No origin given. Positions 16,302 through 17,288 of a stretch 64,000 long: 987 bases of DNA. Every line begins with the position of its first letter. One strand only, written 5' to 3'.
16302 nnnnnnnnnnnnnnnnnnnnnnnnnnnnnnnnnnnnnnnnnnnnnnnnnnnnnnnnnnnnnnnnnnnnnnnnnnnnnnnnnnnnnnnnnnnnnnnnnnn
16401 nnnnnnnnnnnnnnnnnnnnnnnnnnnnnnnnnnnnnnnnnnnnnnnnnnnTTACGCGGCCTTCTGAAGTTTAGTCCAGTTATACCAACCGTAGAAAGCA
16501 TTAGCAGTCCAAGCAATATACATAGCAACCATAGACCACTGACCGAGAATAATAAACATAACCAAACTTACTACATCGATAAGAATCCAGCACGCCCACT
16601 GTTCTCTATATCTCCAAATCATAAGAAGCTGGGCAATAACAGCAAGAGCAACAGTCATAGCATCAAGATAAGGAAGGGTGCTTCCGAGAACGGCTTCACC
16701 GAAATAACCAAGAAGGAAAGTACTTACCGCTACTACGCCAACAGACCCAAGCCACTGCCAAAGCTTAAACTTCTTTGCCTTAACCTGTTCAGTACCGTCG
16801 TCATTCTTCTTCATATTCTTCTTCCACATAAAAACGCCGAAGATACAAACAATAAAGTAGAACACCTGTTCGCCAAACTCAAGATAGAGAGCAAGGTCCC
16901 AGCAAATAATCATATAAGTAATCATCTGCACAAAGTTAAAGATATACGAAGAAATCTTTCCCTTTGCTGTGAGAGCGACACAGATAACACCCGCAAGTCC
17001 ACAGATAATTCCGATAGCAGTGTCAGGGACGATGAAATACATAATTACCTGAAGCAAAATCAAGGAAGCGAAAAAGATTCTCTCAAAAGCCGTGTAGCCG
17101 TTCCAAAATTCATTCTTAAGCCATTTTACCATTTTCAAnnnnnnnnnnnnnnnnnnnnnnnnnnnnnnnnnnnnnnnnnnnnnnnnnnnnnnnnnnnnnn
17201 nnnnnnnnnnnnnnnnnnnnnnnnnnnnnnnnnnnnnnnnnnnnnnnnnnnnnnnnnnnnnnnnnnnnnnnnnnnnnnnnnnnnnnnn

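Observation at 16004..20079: Accessory island (lipoprotein, PnuC, NadR, SPFH/band-7, GatB/YqeY) wedged between tail genes and unknown genes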

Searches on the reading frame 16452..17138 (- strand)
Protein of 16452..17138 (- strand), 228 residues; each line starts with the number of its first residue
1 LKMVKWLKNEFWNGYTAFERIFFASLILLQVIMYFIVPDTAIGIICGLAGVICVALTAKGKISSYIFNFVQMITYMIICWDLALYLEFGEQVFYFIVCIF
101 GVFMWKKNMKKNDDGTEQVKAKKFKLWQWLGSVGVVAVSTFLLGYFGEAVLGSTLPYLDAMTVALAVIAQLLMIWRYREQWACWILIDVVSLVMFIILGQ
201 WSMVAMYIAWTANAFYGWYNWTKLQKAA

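Call 3: search_protein_families(library=pfam, proteins=[window:16452-17138:-], max_evalue=0.01)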
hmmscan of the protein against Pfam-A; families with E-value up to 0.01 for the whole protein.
window:16452-17138:- (228 aa): 1 family
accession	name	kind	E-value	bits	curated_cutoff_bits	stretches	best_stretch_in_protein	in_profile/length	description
PF04973.17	NMN_transporter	-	1.2e-43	149.5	27.3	1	42-223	3-175/175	Nicotinamide mononucleotide transporter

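Call 4: search_protein_families(library=phrogs, proteins=[window:16452-17138:-], max_evalue=0.001)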
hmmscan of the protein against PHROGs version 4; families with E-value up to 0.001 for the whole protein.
window:16452-17138:- (228 aa): 1 family
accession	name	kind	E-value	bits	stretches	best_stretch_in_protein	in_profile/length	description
phrog_1880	-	moron, auxiliary metabolic gene and host takeover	3.4e-46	158.7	1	2-226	5-231/235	PnuC-like nicotinamide mononucleotide transport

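Call 26: search_protein_families(library=padloc, proteins=[window:16452-17138:-], max_evalue=0.01)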
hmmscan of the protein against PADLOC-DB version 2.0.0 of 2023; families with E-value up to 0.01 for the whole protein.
window:16452-17138:- (228 aa): 0 families

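Call 28: search_protein_families(library=ncbifam, proteins=[window:16452-17138:-], max_evalue=0.001)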
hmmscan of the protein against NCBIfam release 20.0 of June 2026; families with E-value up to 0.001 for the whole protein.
window:16452-17138:- (228 aa): 2 families
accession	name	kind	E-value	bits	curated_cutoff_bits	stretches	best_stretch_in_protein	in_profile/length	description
TIGR01528.1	NMN_trans_PnuC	equivalog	1.8e-41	142.1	42.45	1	41-226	3-186/187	nicotinamide riboside transporter PnuC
NF011926.0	PRK15397.1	subfamily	1.1e-18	68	335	2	42-148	25-128/239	nicotinamide riboside transporter PnuC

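Call 75: search_solved_structures(query=window:16452-17138:-, max_evalue=0.01, show_alignments=1)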
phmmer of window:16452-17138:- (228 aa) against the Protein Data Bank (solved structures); distinct sequences matched with E-value up to 0.01: 1.
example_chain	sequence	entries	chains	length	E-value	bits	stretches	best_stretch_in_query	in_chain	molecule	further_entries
4qtn_A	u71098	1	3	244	2.2e-37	132.3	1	4-226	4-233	Nicotinamide riboside transporter PnuC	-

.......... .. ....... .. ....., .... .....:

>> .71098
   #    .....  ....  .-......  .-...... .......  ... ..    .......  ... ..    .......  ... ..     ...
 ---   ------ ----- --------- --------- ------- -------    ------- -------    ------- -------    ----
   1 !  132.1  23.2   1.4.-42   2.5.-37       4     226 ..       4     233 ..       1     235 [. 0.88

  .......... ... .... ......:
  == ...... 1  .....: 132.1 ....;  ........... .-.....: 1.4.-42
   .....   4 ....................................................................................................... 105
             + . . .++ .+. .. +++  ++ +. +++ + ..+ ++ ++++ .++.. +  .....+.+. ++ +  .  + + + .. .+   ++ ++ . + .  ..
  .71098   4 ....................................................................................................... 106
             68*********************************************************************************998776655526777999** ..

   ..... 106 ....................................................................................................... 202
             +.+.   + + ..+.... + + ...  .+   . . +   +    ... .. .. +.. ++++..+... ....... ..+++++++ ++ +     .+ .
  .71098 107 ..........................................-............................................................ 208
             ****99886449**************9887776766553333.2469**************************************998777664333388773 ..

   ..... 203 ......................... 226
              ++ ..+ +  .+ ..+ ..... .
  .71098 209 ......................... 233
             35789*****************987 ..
